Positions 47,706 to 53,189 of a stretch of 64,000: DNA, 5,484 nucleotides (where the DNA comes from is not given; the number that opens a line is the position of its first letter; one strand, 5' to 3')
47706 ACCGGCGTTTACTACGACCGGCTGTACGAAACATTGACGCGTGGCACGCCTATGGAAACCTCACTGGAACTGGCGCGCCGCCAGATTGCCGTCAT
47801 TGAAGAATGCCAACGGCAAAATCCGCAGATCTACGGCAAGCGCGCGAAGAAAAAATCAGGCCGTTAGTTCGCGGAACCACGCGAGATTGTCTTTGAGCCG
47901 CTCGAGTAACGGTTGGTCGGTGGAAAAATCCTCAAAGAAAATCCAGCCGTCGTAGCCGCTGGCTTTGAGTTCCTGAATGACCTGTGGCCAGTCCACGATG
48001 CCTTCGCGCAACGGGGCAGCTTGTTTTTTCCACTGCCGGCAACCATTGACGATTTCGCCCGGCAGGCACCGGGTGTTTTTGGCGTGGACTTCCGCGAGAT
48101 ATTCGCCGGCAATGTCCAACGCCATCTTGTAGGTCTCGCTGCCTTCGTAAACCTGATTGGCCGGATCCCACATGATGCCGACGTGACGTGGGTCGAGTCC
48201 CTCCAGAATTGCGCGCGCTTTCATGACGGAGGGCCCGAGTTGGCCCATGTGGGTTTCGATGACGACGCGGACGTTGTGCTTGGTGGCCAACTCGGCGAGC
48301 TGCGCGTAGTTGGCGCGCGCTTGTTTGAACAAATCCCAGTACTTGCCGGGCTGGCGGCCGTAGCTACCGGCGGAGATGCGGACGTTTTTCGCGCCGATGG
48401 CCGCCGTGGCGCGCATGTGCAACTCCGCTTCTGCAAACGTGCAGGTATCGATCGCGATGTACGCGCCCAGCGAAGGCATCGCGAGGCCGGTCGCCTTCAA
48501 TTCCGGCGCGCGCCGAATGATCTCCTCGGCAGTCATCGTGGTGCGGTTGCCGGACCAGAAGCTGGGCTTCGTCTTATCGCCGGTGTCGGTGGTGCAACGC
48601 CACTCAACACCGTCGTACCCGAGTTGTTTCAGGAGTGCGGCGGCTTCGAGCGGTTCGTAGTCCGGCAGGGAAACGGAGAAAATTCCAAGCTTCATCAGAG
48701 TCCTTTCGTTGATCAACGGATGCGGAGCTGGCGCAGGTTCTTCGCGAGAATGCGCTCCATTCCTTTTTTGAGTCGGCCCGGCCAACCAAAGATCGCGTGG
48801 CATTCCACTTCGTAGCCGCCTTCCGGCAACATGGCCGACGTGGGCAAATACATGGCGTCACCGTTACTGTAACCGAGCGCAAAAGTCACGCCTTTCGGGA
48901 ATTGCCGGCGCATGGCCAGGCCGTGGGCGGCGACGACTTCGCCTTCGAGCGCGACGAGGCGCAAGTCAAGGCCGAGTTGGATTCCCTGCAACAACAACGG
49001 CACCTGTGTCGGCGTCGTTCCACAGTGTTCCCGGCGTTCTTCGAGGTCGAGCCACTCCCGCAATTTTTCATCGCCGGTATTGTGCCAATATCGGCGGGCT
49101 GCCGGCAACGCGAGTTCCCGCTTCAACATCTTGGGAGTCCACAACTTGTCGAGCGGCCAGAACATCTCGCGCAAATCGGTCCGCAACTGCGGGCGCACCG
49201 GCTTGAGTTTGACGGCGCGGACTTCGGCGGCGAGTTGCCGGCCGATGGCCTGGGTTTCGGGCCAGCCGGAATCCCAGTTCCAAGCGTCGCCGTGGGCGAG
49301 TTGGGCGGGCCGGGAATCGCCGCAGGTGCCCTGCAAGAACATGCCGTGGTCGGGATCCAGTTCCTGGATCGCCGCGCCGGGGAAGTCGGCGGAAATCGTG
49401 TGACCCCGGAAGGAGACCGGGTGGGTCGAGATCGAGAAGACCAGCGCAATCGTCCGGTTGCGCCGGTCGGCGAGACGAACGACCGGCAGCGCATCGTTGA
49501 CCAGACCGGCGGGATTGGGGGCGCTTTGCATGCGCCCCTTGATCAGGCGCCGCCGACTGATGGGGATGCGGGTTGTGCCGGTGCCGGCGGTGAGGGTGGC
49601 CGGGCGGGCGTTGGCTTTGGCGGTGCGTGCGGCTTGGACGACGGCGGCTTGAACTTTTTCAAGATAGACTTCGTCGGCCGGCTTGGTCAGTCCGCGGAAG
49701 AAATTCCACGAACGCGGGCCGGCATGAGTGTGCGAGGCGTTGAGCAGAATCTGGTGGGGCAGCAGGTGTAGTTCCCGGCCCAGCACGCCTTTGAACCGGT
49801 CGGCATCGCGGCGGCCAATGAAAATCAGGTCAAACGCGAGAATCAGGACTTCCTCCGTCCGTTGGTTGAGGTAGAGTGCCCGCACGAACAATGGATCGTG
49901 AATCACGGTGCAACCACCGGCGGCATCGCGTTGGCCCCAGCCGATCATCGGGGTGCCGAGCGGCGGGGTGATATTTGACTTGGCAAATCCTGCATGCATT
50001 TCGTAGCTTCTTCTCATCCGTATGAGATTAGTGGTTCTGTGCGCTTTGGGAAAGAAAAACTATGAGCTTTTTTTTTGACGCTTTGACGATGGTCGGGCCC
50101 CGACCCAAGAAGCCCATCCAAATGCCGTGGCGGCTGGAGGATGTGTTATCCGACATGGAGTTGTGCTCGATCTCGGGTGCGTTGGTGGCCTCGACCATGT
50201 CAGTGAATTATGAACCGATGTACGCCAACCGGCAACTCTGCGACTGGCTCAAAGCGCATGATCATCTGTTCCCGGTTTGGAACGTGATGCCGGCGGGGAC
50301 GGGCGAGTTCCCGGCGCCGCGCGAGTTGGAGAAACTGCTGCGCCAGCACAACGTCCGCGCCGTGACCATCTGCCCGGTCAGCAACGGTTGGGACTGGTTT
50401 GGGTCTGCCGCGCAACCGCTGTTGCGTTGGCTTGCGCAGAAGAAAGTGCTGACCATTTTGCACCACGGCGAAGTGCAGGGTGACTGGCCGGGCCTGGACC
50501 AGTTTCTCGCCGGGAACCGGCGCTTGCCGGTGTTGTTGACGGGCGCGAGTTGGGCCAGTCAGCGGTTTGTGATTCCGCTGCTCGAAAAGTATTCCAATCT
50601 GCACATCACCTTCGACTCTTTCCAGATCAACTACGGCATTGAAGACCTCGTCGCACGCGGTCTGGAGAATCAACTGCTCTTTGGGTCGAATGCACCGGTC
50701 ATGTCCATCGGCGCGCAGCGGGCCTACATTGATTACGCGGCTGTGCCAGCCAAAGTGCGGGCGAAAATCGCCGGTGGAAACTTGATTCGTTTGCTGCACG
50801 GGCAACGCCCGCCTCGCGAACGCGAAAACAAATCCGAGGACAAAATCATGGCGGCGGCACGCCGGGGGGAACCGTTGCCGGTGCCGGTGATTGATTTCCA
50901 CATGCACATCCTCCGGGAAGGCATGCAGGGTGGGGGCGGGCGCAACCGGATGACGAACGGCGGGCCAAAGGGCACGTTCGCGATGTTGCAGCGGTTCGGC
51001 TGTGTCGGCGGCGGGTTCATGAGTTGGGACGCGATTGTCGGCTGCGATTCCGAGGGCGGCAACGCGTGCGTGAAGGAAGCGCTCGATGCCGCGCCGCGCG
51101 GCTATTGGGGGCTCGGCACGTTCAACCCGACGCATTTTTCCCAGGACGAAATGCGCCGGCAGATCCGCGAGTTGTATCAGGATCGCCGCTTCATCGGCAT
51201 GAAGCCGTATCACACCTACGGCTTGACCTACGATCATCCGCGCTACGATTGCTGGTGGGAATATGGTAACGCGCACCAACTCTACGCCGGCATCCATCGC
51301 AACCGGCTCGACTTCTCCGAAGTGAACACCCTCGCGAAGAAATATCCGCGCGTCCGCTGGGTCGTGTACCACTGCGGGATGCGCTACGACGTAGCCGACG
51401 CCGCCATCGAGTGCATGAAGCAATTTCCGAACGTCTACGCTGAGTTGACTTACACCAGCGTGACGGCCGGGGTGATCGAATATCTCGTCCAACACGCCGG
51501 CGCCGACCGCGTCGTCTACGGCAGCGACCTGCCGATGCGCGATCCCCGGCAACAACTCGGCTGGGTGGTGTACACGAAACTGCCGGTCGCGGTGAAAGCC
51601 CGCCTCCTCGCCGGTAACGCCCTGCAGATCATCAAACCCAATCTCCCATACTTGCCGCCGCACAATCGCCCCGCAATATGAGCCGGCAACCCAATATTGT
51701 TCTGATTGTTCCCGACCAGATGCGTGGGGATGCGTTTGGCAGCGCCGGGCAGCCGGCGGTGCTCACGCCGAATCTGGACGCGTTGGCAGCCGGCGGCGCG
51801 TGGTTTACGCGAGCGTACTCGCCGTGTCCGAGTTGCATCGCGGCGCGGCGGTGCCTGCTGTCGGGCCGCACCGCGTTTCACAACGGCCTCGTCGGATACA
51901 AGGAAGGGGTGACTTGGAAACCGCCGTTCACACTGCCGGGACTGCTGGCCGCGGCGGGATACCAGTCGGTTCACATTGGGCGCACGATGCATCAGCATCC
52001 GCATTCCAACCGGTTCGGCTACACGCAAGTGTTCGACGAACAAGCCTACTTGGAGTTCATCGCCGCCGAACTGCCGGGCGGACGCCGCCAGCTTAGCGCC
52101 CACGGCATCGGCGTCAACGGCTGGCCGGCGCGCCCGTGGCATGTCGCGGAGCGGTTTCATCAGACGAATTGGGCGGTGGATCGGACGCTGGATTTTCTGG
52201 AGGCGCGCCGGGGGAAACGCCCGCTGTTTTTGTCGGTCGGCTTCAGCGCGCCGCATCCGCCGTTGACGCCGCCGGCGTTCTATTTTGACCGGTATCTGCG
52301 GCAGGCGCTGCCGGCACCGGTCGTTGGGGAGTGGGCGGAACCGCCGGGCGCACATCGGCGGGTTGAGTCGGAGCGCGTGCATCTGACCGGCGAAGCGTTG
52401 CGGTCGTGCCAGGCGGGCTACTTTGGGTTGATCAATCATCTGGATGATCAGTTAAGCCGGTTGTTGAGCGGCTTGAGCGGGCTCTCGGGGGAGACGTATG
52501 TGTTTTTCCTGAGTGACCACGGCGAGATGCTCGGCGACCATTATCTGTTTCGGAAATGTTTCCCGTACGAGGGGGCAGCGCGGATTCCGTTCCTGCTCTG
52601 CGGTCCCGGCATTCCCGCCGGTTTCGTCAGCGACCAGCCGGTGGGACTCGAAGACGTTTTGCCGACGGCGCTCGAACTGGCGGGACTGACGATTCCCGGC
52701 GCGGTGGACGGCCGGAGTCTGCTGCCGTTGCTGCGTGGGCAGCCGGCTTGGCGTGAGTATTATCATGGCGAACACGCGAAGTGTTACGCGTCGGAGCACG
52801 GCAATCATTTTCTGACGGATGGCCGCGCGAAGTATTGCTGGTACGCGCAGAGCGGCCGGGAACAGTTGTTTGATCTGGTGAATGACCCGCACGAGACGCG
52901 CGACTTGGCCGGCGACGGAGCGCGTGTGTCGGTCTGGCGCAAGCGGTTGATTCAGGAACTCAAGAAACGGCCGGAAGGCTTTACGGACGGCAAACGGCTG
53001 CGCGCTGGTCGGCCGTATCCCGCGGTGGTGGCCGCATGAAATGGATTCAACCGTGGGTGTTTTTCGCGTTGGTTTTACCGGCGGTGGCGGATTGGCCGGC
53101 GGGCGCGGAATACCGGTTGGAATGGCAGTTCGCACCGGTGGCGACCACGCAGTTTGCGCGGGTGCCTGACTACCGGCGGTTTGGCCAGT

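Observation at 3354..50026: A 14-bp CG-centred palindrome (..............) sits at every divergent intergenic region and at four more operon starts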

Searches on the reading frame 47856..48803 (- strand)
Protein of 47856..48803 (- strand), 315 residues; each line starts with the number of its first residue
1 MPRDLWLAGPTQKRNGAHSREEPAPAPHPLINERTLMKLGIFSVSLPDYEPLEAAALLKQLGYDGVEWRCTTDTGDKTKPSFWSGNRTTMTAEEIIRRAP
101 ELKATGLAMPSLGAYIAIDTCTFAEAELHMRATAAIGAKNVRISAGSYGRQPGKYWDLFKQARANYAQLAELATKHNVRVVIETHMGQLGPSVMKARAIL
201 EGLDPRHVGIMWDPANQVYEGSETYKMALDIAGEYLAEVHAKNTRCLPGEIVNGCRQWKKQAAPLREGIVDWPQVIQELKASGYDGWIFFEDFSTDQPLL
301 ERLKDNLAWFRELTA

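Call 15: search_protein_families(library=pfam, proteins=[window:47856-48803:-])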
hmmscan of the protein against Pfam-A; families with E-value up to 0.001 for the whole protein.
window:47856-48803:- (315 aa): 1 family
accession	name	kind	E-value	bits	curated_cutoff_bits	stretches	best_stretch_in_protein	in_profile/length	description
PF01261.30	AP_endonuc_2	-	2.3e-32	113.1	31.1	1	56-313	2-249/249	Xylose isomerase-like TIM barrel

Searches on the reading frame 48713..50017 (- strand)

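Call 15: search_protein_families(library=pfam, proteins=[window:48713-50017:-])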
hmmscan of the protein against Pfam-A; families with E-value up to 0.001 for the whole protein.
window:48713-50017:- (434 aa): 1 family
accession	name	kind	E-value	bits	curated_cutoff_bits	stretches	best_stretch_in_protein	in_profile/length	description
PF04734.18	Ceramidase_alk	-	0.00087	18.5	32.1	0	9-216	3-222/509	Neutral/alkaline non-lysosomal ceramidase, N-terminal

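Call 42: search_protein_families(library=ncbifam, proteins=[window:48713-50017:-], max_evalue=0.00001)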
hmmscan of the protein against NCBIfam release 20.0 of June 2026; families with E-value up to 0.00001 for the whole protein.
window:48713-50017:- (434 aa): 0 families

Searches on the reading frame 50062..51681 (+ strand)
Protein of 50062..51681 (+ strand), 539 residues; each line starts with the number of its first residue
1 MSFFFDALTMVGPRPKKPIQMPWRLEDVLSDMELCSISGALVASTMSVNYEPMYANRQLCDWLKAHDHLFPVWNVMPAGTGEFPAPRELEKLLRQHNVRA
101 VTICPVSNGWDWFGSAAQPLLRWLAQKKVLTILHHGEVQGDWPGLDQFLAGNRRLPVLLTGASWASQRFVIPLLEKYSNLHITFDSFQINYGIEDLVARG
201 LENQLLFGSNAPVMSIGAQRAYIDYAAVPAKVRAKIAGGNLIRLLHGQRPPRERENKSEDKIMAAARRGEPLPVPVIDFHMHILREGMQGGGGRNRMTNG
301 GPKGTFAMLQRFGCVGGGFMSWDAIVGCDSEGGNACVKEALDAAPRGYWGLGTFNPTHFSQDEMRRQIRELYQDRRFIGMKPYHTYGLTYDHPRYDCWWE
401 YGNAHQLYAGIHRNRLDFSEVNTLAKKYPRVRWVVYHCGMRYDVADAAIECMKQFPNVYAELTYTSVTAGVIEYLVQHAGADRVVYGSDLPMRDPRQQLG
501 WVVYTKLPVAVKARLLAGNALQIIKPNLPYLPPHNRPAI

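Call 15: search_protein_families(library=pfam, proteins=[window:50062-51681:+])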
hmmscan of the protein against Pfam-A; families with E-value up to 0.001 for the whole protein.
window:50062-51681:+ (539 aa): 1 family
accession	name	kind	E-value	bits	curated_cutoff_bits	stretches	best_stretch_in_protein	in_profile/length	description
PF04909.20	Amidohydro_2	-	6e-28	98.9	26.4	2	328-522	60-285/289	Amidohydrolase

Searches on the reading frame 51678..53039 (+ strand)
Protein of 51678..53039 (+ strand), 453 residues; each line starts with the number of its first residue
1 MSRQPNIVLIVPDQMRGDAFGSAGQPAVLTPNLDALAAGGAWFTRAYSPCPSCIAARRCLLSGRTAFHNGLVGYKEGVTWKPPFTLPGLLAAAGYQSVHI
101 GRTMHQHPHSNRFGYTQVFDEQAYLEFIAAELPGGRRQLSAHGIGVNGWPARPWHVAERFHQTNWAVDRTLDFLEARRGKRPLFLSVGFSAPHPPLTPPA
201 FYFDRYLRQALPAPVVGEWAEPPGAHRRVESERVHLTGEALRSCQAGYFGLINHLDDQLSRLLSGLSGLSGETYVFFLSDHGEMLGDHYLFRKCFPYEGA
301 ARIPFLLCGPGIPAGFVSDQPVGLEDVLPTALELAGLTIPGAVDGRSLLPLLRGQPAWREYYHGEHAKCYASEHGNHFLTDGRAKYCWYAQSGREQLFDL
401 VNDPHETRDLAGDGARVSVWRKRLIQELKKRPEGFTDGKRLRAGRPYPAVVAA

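Call 15: search_protein_families(library=pfam, proteins=[window:51678-53039:+])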
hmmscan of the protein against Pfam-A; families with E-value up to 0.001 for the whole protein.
window:51678-53039:+ (453 aa): 3 families
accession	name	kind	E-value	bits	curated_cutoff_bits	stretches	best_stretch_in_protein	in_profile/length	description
PF00884.28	Sulfatase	-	1.2e-40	140.1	25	1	5-336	1-300/301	Sulfatase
PF16347.10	SGSH_C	-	8.6e-14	52.4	29.3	1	286-429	1-149/154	N-sulphoglucosamine sulphohydrolase, C-terminal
PF01663.27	Phosphodiest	-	9e-05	22.7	23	0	8-74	2-65/342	Type I phosphodiesterase / nucleotide pyrophosphatase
